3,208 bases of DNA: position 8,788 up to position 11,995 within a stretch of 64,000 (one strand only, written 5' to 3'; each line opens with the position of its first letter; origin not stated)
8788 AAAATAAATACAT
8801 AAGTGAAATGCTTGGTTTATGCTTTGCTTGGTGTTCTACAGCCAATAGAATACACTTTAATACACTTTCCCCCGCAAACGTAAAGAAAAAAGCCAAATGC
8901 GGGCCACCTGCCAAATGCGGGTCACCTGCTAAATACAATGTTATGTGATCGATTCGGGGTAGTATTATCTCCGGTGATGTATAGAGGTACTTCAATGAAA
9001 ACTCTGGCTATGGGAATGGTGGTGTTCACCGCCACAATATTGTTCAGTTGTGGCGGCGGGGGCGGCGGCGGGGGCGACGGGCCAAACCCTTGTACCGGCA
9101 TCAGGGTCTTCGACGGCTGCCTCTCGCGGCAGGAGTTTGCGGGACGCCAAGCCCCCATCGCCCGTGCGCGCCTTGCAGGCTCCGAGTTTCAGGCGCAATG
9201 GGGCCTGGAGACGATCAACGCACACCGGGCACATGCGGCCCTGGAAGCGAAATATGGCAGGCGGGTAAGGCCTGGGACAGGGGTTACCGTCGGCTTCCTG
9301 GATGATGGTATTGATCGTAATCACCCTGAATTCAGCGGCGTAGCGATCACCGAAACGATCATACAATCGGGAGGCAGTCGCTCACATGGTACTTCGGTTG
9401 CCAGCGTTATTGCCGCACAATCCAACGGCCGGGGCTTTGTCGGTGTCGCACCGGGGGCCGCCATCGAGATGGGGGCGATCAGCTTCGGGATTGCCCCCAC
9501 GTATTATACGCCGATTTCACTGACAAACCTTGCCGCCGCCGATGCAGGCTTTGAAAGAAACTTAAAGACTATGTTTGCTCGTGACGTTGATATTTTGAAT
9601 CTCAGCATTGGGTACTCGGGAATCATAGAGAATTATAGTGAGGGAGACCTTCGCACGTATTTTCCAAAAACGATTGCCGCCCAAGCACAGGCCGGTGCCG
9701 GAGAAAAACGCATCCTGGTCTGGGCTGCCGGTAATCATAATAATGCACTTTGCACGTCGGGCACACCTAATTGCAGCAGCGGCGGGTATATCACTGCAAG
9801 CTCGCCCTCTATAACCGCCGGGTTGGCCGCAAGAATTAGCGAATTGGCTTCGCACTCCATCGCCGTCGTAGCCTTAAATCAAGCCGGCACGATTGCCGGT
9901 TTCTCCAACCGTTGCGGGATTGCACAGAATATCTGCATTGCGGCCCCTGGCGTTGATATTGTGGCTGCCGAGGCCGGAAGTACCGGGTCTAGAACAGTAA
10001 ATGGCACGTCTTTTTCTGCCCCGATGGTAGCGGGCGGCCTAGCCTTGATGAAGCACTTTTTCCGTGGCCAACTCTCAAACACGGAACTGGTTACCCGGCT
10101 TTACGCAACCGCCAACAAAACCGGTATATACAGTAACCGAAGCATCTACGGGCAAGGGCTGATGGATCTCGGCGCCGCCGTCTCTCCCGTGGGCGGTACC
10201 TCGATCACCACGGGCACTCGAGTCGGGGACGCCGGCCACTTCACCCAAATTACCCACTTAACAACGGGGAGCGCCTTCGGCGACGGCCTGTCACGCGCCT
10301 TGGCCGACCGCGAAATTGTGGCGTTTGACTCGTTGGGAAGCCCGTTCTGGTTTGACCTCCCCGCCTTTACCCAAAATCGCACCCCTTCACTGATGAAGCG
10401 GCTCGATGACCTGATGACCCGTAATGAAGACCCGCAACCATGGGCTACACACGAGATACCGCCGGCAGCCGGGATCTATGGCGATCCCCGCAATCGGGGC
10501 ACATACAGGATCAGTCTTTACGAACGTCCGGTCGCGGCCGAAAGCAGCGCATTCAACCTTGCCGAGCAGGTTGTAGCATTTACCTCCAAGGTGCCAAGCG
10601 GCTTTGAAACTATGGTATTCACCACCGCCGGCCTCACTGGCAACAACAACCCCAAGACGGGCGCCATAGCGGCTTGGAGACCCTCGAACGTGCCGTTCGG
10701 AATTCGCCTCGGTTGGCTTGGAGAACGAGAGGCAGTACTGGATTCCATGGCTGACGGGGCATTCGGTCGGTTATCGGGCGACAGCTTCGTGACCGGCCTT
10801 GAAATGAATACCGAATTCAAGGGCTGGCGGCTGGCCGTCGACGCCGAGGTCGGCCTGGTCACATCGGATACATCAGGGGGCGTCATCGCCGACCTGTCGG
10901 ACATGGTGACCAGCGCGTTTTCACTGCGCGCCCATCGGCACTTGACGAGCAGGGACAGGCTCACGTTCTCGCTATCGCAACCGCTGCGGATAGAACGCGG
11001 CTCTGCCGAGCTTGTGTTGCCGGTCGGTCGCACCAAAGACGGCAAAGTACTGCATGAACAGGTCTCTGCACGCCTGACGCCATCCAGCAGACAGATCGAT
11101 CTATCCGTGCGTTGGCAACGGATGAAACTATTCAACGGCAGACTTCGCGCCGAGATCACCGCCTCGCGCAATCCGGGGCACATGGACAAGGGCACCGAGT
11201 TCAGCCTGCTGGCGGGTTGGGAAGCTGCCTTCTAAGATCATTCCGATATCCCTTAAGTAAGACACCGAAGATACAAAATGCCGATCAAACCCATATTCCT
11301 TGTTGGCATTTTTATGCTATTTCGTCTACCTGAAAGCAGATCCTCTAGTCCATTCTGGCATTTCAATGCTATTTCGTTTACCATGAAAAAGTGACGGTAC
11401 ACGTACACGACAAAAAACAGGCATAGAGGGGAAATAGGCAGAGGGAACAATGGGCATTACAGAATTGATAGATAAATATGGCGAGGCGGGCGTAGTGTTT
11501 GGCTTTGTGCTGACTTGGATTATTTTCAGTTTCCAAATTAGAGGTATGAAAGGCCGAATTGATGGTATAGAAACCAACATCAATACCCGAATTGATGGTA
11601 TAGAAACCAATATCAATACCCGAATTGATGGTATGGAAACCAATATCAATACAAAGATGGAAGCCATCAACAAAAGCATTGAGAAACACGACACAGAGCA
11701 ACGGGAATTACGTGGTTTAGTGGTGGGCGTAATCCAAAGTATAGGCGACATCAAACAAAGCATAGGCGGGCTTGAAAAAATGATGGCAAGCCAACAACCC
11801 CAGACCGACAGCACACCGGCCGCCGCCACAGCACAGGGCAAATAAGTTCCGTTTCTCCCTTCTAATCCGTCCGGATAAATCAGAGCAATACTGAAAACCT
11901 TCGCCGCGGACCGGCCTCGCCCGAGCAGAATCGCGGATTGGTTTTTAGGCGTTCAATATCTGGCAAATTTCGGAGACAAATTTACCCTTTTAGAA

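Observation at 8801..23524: About 14.7-kb accessory island inserted into a conserved yrbG - kds/lpt/rpoN core locus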

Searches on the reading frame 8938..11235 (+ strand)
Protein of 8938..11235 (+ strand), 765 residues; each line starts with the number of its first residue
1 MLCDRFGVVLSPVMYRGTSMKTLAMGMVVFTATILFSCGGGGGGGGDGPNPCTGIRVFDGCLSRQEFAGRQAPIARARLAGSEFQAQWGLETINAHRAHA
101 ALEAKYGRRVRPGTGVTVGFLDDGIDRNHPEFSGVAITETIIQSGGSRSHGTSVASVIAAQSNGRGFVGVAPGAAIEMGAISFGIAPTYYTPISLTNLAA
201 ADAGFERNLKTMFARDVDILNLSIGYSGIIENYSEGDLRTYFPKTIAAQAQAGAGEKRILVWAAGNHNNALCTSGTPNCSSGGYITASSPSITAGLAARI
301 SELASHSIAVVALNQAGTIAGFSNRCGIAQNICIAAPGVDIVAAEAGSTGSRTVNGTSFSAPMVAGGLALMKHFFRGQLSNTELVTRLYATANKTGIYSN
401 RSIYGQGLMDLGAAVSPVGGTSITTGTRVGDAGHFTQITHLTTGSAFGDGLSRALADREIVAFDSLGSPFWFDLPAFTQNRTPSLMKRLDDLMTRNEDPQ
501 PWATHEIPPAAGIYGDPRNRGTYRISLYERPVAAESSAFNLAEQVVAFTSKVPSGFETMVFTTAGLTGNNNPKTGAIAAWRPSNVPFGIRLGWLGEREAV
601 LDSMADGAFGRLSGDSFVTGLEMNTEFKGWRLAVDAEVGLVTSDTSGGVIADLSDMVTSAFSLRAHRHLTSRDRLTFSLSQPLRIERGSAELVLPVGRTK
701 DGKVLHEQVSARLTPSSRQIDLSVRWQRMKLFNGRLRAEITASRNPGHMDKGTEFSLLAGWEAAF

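Call 3: search_protein_families(library=pfam, proteins=[window:8938-11235:+], max_evalue=0.01)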
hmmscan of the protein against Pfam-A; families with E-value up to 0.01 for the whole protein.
window:8938-11235:+ (765 aa): 1 family
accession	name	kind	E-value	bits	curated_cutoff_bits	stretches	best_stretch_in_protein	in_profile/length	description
PF00082.27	Peptidase_S8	-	1.1e-32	114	21.8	1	113-407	1-288/288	Subtilase family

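Call 25: search_solved_structures(query=window:8938-11235:+, max_evalue=0.01, show_alignments=0)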
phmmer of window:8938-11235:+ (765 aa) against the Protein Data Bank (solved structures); distinct sequences matched with E-value up to 0.01: 60.
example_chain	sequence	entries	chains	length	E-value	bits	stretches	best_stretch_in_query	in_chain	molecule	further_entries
3vyv_A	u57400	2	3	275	4.6e-11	44.9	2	112-177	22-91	Subtilisin NAT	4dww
5gl8_A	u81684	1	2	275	5.3e-11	44.8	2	112-177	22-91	Subtilisin NAT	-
1mee_A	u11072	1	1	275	9.3e-11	43.9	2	112-177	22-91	MESENTERICOPEPTIDASE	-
6o44_A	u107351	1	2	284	1.2e-10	43.5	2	112-177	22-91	Nattokinase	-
6pak_A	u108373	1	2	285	2e-10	42.8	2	112-177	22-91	Subtilisin E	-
1scj_A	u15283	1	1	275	1e-09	40.5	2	112-177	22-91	SUBTILISIN E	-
3whi_A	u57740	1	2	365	1.9e-09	39.6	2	112-177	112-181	Subtilisin E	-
1sbt_A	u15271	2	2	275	2.3e-09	39.4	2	112-177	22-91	SUBTILISIN BPN' | SUBTILISIN NOVO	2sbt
2sni_E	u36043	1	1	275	2.9e-09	39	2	112-177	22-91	SUBTILISIN NOVO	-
1s02_A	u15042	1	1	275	2.9e-09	39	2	112-177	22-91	SUBTILISIN BPN'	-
1st3_A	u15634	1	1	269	3e-09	38.9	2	280-414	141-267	SUBTILISIN BL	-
1lw6_E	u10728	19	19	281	3.2e-09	38.9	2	112-177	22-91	SUBTILISIN BPN' | Subtilisin BPN' precursor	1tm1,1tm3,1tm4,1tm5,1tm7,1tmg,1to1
1sbn_E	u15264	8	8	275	3.6e-09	38.7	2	112-176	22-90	SUBTILISIN NOVO BPN' | SUBTILISIN BPN'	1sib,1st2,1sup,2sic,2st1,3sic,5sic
2xrm_A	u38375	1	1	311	5.4e-09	38.1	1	319-412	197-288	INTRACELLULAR SUBTILISIN PROTEASE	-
2wv7_A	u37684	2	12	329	9.1e-09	37.4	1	319-412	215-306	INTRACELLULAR SUBTILISIN PROTEASE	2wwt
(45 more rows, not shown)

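Call 33: find_homologous_proteins(query=window:8995-11235:+, max_evalue=0.00001)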
Query window:8995-11235:+ (746 aa): 1454 proteins with E <= 0.00001 among 8000 candidates; the best 120 are listed.
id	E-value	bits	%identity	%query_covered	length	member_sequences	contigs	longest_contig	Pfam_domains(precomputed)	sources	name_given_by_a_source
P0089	0.0e+0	1667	100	100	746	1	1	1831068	PF00082.28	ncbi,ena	-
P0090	0.0e+0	1441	88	99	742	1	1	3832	PF00082.28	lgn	-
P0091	0.0e+0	1335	77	99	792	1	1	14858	PF00082.28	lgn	-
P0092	3.8e-277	940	60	96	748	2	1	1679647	PF00082.28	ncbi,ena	-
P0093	1.6e-256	871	57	96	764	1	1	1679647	PF00082.28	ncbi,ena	-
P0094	4.0e-253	860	57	96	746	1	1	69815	PF00082.28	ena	-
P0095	4.7e-251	853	57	96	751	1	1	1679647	PF00082.28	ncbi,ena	-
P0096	3.8e-231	787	53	96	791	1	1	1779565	PF00082.28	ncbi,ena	-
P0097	7.9e-216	737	40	95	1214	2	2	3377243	PF00082.28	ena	-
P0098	8.9e-212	723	53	95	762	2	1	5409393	PF00082.28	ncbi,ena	-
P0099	1.6e-209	716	39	95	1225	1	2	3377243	PF00082.28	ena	-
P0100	1.0e-207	710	40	95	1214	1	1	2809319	PF00082.28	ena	-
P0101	1.8e-204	699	50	96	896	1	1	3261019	PF00082.28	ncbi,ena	-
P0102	1.2e-201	690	38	94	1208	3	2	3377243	PF00082.28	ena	-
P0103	3.2e-201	689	49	95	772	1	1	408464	PF00082.28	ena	-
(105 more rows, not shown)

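Call 34: find_encoding_contigs(protein=P0091, flank=10000, max_places=3)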
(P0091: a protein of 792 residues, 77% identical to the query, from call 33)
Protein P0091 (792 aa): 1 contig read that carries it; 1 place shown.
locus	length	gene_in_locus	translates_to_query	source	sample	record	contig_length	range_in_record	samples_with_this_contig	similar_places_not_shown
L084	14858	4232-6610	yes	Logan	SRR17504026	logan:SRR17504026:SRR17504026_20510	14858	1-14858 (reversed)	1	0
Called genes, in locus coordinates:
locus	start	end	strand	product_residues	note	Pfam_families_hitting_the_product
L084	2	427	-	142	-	?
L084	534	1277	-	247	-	PF00005:ABC_tran, PF12399:BCA_ABC_TP_C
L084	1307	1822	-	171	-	PF03968:LptD_N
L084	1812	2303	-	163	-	PF06835:LptC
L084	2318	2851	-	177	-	PF00702:Hydrolase (faint), PF08282:Hydrolase_3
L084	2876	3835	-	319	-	PF01699:Na_Ca_ex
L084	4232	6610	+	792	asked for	PF00082:Peptidase_S8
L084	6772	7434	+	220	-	PF05494:MlaC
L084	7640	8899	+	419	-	PF00275:EPSP_synthase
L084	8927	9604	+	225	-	PF01634:HisG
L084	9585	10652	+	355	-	PF00793:DAHP_synth_1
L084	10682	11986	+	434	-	PF00815:Histidinol_dh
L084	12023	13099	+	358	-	PF00155:Aminotran_1_2, PF04864:Alliinase_C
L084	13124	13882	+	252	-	PF01784:DUF34_NIF3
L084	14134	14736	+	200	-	PF10399:UCR_Fe-S_N (weak), PF00355:Rieske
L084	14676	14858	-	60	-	?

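Call 35: find_encoding_contigs(protein=P0090, flank=10000, max_places=3)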
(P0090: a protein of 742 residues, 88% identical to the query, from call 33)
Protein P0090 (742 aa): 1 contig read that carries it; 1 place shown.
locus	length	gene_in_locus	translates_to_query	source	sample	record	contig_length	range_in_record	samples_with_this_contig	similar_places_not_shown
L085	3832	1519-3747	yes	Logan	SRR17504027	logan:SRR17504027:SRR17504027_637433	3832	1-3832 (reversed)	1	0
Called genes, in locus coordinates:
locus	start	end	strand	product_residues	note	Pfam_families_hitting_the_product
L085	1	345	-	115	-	?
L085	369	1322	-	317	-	PF01699:Na_Ca_ex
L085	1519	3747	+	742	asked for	PF00082:Peptidase_S8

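Call 52: search_protein_families(library=phrogs, proteins=[window:8995-11235:+], max_evalue=0.01)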
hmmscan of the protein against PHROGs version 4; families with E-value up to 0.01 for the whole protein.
window:8995-11235:+ (746 aa): 2 families
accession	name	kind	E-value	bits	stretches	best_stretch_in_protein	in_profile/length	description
phrog_3677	-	other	1.4e-27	96.9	1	65-397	572-853/1125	protease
phrog_3964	-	unknown function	0.0097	15.3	0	97-140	276-322/779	-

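Call 69: search_protein_families(library=ncbifam, proteins=[window:8995-11235:+], max_evalue=0.01)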
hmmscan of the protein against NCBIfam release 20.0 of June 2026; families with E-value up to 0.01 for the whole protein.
window:8995-11235:+ (746 aa): 5 families
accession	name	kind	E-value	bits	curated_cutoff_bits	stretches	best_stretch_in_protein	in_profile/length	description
TIGR03921.1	T7SS_mycosin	equivalog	2.9e-27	95.7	278.75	1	91-397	9-286/353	type VII secretion-associated serine protease mycosin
NF051851.1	AtpSerPepEprS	equivalog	5.5e-14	51.2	1700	2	256-395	224-362/988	autotransporter serine peptidase EprS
NF033865.1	fusolisin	equivalog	1.7e-08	33.1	999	1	8-381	12-387/1006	fusolisin family autotransporter serine protease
TIGR03895.1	protease_PatA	subfamily_domain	3.6e-06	26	421.05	1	288-351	113-175/606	PatA/PatG family cyanobactin maturation protease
NF040808.2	CspC_non_triad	exception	0.0026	16.3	675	1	313-395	459-548/556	bile acid germinant receptor pseudoprotease CspC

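Call 70: search_protein_families(library=padloc, proteins=[window:8995-11235:+], max_evalue=0.01)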
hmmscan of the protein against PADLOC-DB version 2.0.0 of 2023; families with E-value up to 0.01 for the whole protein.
window:8995-11235:+ (746 aa): 4 families
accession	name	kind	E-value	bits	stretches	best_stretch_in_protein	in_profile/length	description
PDLC03014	subtilase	-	2.4e-10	38.5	1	85-388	165-387/391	-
PDLC02199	IetS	-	4.2e-05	19.9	1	333-382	560-609/826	-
PDLC02197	IetS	-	0.0007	16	0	95-141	257-305/749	-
PDLC02201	IetS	-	0.0027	14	0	97-140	255-300/781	-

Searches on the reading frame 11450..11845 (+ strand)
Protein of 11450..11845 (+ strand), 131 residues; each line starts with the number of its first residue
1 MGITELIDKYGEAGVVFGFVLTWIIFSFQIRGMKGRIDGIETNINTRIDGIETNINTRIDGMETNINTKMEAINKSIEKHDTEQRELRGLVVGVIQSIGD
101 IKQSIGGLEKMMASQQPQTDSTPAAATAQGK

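Call 52: search_protein_families(library=phrogs, proteins=[window:11450-11845:+], max_evalue=0.01)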
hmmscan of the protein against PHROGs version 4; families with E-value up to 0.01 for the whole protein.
window:11450-11845:+ (131 aa): 3 families
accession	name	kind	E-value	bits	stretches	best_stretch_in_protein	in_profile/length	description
phrog_18362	-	unknown function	4.2e-06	28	1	30-75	39-87/119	-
phrog_5890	-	moron, auxiliary metabolic gene and host takeover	0.0002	21.4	1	10-111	104-199/374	tellurite resistance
phrog_32469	-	unknown function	0.0042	18.5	0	62-96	8-42/92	-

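Call 69: search_protein_families(library=ncbifam, proteins=[window:11450-11845:+], max_evalue=0.01)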
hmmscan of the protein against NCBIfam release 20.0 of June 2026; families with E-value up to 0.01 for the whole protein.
window:11450-11845:+ (131 aa): 1 family
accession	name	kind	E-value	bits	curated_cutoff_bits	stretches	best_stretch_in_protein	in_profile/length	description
TIGR04527.1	mycoplas_twoTM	subfamily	0.0026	17.5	125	1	36-96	48-102/248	MG_279/MG_280 family protein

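Call 70: search_protein_families(library=padloc, proteins=[window:11450-11845:+], max_evalue=0.01)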
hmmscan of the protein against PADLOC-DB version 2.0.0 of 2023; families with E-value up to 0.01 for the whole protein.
window:11450-11845:+ (131 aa): 1 family
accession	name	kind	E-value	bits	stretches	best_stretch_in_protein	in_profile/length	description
PDLC03843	LeoC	-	0.0031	15.7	1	62-122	101-161/207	-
